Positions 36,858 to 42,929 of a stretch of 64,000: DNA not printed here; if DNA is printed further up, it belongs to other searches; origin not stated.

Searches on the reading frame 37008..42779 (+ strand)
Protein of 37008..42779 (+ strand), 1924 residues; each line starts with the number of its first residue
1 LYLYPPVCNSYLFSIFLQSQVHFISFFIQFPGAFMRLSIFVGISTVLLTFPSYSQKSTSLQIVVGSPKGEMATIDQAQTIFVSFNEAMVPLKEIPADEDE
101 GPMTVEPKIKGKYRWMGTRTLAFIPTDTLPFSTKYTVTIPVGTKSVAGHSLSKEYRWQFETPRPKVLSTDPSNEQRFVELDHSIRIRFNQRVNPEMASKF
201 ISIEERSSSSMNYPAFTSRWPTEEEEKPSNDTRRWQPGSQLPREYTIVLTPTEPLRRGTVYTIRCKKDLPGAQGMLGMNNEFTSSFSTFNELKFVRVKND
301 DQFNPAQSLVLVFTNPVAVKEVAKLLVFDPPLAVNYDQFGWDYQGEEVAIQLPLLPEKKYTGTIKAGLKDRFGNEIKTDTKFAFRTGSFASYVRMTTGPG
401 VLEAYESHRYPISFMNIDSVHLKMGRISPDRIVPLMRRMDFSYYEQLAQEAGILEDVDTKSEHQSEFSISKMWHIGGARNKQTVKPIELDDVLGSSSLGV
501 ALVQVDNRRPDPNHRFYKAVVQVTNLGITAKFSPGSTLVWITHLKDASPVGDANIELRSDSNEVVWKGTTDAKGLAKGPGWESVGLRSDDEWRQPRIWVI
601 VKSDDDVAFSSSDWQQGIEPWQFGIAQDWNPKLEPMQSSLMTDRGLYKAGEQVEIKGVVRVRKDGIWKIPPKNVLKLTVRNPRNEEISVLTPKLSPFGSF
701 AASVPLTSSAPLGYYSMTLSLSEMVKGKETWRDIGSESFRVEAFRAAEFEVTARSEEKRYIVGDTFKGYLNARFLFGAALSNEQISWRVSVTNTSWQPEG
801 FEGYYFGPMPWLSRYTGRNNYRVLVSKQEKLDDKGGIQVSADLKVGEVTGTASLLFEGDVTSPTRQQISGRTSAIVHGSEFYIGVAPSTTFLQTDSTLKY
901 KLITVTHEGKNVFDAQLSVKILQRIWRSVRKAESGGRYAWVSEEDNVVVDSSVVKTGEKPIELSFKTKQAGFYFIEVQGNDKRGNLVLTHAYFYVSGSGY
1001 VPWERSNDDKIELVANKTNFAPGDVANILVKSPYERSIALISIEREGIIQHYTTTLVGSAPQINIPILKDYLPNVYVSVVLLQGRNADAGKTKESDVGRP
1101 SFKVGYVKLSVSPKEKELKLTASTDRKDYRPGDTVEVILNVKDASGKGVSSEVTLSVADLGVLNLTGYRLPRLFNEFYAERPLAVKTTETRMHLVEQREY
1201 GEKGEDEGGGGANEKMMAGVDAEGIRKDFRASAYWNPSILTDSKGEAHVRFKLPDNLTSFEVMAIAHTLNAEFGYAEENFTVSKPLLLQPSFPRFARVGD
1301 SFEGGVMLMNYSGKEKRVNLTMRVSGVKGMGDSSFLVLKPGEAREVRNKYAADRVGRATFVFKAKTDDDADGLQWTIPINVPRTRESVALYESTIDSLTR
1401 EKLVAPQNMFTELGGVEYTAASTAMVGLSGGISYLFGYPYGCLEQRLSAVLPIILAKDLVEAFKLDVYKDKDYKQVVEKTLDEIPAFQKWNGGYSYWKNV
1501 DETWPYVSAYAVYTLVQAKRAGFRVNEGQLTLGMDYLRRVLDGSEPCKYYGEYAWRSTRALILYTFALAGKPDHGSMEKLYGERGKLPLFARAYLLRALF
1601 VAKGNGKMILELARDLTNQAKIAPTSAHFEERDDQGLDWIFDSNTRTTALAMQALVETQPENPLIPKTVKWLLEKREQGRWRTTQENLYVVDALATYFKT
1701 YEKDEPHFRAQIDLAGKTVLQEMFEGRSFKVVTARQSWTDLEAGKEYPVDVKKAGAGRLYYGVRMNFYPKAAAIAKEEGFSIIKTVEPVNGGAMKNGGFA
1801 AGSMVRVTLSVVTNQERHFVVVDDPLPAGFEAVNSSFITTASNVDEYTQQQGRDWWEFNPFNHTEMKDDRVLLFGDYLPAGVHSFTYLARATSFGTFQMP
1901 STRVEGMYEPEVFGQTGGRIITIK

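Call 85: search_protein_families(library=pfam, proteins=[window:37008-42779:+], max_evalue=0.001)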
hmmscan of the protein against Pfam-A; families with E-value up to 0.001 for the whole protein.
window:37008-42779:+ (1924 aa): 9 families
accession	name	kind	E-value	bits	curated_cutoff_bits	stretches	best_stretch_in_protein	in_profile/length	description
PF17973.7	bMG10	-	8.7e-35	120.2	26.2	1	1779-1911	1-131/131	Bacterial Alpha-2-macroglobulin MG10 domain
PF13205.12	Big_5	-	4.2e-28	98.6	23.6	3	58-161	3-105/105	Bacterial Ig-like domain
PF00207.28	A2M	-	2e-20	72.8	21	1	1233-1322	2-92/92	Alpha-2-macroglobulin family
PF11974.14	bMG3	-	1.4e-19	70.4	34.9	1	523-628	1-101/103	Bacterial alpha-2-macroglobulin MG3 domain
PF01835.25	MG2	-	2.6e-19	69.8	32.8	1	640-741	4-96/96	MG2 domain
PF07703.20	A2M_BRD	-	1.6e-18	67.8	22.7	1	1011-1165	1-140/140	Alpha-2-macroglobulin bait region domain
PF07678.20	TED_complement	-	1.7e-08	34.4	22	1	1429-1537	16-123/312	A-macroglobulin TED domain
PF17962.7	bMG6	-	4.9e-06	27.1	23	1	891-982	10-100/112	Bacterial macroglobulin domain 6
PF17972.7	bMG5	-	6e-06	27.1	26.5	1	751-844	5-92/127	Bacterial Alpha-2-macroglobulin MG5 domain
